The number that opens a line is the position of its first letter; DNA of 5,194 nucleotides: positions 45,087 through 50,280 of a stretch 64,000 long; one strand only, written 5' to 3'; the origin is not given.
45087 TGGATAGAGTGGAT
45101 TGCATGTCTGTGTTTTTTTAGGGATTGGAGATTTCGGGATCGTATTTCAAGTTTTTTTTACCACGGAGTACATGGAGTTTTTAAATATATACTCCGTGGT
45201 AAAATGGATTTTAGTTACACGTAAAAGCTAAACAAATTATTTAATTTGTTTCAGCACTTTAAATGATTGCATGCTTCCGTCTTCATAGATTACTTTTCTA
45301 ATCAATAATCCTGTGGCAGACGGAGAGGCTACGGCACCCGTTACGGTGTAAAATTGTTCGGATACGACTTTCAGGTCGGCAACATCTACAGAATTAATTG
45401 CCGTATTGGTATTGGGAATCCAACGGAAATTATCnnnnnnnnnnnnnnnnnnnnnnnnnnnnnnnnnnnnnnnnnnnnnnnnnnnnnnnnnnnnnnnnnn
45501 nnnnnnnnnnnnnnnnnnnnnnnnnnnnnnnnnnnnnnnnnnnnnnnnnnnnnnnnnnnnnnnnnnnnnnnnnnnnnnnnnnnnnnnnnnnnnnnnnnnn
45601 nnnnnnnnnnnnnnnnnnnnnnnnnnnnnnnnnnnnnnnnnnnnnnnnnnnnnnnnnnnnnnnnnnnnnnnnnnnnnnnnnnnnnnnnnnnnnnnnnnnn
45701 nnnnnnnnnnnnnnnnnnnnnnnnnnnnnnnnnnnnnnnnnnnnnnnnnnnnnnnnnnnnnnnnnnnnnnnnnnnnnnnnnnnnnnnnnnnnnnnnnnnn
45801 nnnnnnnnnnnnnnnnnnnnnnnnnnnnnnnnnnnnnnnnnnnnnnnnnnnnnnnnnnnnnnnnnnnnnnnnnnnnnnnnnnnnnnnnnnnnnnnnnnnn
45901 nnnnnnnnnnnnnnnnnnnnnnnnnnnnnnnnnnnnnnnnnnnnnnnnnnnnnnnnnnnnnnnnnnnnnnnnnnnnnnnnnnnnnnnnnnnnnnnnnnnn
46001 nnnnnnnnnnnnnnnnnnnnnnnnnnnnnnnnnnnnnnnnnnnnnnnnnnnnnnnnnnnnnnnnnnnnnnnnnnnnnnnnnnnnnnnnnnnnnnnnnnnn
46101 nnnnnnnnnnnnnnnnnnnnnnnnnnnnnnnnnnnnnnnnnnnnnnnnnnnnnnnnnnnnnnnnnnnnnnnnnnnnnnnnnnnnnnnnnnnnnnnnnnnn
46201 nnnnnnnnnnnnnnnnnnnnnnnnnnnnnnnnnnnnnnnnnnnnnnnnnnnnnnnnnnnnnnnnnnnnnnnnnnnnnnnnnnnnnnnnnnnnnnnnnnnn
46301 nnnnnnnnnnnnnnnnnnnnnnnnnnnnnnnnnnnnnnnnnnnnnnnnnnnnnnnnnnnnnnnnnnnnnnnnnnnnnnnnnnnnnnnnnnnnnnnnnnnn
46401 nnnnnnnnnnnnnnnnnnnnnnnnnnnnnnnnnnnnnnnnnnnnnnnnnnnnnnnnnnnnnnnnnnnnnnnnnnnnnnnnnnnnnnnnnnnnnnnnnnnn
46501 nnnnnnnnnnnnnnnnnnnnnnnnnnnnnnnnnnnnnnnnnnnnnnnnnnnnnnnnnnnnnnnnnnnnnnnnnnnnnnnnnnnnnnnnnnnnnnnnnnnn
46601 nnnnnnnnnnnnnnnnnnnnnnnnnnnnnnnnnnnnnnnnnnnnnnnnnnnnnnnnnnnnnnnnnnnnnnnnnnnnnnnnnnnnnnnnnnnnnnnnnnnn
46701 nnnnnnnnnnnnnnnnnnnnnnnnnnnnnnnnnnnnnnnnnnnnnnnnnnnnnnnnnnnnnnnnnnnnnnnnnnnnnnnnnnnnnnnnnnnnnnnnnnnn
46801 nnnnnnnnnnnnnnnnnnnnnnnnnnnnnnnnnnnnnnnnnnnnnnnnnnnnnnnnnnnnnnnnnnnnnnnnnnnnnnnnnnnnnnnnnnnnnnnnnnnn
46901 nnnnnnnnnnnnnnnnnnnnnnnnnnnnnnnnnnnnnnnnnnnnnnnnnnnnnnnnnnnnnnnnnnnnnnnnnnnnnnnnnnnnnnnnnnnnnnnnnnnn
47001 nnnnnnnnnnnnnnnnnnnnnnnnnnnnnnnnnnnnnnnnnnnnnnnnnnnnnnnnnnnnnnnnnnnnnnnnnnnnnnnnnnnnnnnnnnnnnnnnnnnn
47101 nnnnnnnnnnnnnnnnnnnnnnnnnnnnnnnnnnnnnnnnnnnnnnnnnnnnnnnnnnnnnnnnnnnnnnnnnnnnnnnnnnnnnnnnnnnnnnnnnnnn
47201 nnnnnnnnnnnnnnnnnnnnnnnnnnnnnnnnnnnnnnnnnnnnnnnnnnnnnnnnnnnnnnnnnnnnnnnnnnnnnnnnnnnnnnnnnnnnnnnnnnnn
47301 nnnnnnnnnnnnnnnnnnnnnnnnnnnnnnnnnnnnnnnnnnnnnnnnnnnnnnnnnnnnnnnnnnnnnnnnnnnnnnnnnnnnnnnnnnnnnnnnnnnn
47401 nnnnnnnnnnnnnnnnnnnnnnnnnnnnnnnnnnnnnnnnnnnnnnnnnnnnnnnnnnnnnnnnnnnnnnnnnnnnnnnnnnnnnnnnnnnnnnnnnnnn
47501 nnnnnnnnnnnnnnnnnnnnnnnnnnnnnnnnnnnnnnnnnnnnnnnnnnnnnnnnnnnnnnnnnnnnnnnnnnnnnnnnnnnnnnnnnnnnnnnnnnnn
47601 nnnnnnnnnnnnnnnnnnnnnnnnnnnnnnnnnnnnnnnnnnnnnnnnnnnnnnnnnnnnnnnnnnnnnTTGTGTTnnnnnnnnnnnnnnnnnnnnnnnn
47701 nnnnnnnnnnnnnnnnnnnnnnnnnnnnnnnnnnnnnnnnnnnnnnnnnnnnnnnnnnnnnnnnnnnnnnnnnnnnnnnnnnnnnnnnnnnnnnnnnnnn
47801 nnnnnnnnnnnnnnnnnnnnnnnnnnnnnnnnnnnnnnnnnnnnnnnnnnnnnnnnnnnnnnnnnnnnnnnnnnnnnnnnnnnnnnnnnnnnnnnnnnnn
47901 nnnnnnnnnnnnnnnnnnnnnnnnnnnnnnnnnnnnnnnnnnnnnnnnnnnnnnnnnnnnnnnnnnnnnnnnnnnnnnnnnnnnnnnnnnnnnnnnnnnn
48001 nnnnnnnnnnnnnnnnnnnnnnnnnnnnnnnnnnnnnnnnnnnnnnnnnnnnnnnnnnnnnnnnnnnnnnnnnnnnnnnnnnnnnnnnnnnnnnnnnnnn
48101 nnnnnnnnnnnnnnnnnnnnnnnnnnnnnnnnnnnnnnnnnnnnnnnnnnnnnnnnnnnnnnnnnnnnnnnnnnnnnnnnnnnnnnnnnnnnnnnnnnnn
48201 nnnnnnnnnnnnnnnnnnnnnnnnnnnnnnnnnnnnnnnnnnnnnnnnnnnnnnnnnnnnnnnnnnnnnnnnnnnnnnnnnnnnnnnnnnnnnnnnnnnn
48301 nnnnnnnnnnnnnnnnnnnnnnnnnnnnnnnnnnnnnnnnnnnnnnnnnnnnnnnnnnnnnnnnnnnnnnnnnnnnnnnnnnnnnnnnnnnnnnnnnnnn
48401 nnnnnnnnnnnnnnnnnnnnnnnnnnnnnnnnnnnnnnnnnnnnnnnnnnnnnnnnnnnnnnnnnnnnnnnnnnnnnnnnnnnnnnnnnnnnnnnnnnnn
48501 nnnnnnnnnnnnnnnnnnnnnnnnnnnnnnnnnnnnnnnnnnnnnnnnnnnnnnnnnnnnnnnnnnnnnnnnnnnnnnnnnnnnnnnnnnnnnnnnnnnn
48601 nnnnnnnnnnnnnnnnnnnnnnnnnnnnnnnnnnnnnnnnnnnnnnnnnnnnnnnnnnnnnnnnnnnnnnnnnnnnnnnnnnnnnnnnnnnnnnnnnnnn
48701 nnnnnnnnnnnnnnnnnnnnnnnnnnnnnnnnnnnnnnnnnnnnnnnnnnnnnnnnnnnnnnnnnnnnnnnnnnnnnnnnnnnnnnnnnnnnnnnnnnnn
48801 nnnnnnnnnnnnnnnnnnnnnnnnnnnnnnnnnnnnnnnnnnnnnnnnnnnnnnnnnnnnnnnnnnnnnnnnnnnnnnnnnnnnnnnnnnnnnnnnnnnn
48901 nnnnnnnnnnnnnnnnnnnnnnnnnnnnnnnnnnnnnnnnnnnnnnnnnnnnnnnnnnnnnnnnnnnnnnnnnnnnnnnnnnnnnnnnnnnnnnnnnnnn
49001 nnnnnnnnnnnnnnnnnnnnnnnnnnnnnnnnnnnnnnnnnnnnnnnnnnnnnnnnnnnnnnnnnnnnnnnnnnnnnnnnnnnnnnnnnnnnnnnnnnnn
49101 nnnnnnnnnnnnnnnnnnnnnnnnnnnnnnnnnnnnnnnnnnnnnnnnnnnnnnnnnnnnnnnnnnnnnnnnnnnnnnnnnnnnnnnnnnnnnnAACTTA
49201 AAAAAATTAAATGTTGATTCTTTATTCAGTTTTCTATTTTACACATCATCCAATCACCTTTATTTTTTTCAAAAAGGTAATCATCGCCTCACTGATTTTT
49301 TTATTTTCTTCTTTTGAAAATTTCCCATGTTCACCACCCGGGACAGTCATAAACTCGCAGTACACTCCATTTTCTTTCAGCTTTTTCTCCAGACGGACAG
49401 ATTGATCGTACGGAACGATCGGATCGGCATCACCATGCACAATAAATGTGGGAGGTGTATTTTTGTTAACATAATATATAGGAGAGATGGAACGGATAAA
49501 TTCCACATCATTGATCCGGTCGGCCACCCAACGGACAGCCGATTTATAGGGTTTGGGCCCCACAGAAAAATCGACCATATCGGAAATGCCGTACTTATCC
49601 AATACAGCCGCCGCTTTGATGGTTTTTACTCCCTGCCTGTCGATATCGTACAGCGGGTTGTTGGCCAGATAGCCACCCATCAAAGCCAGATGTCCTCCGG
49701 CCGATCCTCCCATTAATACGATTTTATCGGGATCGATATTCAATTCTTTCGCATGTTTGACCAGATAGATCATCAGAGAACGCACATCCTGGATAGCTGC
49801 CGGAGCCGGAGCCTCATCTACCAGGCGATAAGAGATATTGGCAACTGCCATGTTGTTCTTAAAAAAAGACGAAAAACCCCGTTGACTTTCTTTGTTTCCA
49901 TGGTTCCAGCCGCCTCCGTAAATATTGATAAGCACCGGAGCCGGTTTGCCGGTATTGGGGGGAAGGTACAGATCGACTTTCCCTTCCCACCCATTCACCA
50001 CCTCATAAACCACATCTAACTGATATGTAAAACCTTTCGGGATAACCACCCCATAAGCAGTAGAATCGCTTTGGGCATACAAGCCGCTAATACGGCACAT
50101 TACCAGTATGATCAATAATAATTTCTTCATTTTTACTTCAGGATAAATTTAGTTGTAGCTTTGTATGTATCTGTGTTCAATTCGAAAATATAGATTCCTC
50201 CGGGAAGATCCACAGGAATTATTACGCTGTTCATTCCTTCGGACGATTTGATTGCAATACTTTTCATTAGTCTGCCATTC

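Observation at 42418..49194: Three related unknown-function secreted proteins embedded in the PUL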

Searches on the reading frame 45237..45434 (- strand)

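Call 50: search_protein_families(library=pfam, proteins=[window:45237-45434:-], max_evalue=10)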
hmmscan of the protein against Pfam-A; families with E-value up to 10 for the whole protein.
window:45237-45434:- (65 aa): 1 family
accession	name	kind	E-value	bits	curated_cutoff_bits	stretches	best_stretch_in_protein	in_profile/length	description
PF25092.1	SH3_KIN17_C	-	0.12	13.2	27.9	1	18-54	18-54/57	KIN17 C-terminal SH3 domain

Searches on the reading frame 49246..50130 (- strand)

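Call 3: search_protein_families(library=pfam, proteins=[window:49246-50130:-], max_evalue=0.01)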
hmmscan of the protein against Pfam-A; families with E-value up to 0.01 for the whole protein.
window:49246-50130:- (294 aa): 10 families
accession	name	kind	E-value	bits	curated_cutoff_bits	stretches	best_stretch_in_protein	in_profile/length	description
PF20434.5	BD-FAE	-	3.3e-66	223.3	26.8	1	52-251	1-215/215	BD-FAE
PF07859.19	Abhydrolase_3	-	1.6e-21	77.5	25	1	68-269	2-207/210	alpha/beta hydrolase fold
PF00326.27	Peptidase_S9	-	4.5e-18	66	22.6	1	127-289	56-208/213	Prolyl oligopeptidase family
PF02230.22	Abhydrolase_2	-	1.1e-07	32.3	23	1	226-274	157-205/217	Phospholipase/Carboxylesterase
PF01738.24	DLH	-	2e-06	28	21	1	216-276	134-194/217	Dienelactone hydrolase family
PF00135.34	COesterase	-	3e-06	26.9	27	1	53-149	89-197/515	Carboxylesterase family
PF00561.26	Abhydrolase_1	-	1e-05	25.8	25.8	1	195-258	169-228/245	alpha/beta hydrolase fold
PF08386.16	Abhydrolase_4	-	1.9e-05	25.1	21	1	223-289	32-93/103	TAP-like protein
PF12146.15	Hydrolase_4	-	6.7e-05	22.7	27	1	222-269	188-233/239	Serine aminopeptidase, S33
PF12697.13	Abhydrolase_6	-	0.0072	17.5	26.3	0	107-251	42-195/217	Alpha/beta hydrolase family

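Call 4: search_protein_families(library=ncbifam, proteins=[window:49246-50130:-], max_evalue=0.01)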
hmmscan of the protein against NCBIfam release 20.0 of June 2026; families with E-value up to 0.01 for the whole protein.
window:49246-50130:- (294 aa): 18 families
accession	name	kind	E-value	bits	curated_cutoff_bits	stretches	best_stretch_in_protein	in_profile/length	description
NF052354.1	EstLipQMycob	equivalog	2.6e-24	85.6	700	1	46-256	145-361/418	esterase LipQ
NF058653.1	LipP1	equivalog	2.4e-20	72.6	350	1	48-279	54-288/300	LipP1 family hormone-sensitive lipase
NF052620.1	AryltfaseLP1002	equivalog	7.8e-17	61.5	300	1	63-269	31-232/265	lp_1002 family arylesterase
NF033149.0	CHL_hydrolase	equivalog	1.2e-16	60.6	500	1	49-149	60-162/310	chloramphenicol hydrolase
NF007547.0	PRK10162.1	equivalog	1.7e-16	60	389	2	46-152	66-174/321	acetyl esterase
NF058649.1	GTSAG_HSLs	subfamily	1.8e-11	44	380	1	60-149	85-171/312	GTSAG motif subfamily hormone-sensitive lipase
NF041902.1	pecacetest_PaeX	equivalog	3.5e-11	42.7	550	1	98-269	111-282/318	pectin acetylesterase PaeX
NF042968.1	AcxylEst_AxeA1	equivalog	4.8e-11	41.6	700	1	51-149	37-134/459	acetylxylan esterase AxeA1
NF058651.1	GESAG_HSLs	subfamily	1.2e-09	37.6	430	1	64-150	67-151/296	GESAG motif subfamily hormone-sensitive lipase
NF050058.1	e_dPHAscl_type1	hypoth_equivalog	2.3e-07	30.6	150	0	113-150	82-119/276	extracellular catalytic domain type 1 short-chain-length polyhydroxyalkanoate depolymerase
NF058665.1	HaHSL_fam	equivalog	2.3e-07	30.5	320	1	46-149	45-141/260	hormone-sensitive lipase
NF058650.1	GCSAG_HSLs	subfamily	3.2e-07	30.2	410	1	64-282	85-301/314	GCSAG motif subfamily hormone-sensitive lipase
NF041556.1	tannase_B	equivalog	5.9e-07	29.1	300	1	109-175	129-192/463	subtype B tannase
NF050057.1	e_dPHAmcl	equivalog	1.3e-05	24.6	270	1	221-274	187-240/252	extracellular medium-chain-length polyhydroxyalkanoate depolymerase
NF007857.0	PRK10566.1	equivalog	0.002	18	201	1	227-256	188-217/249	esterase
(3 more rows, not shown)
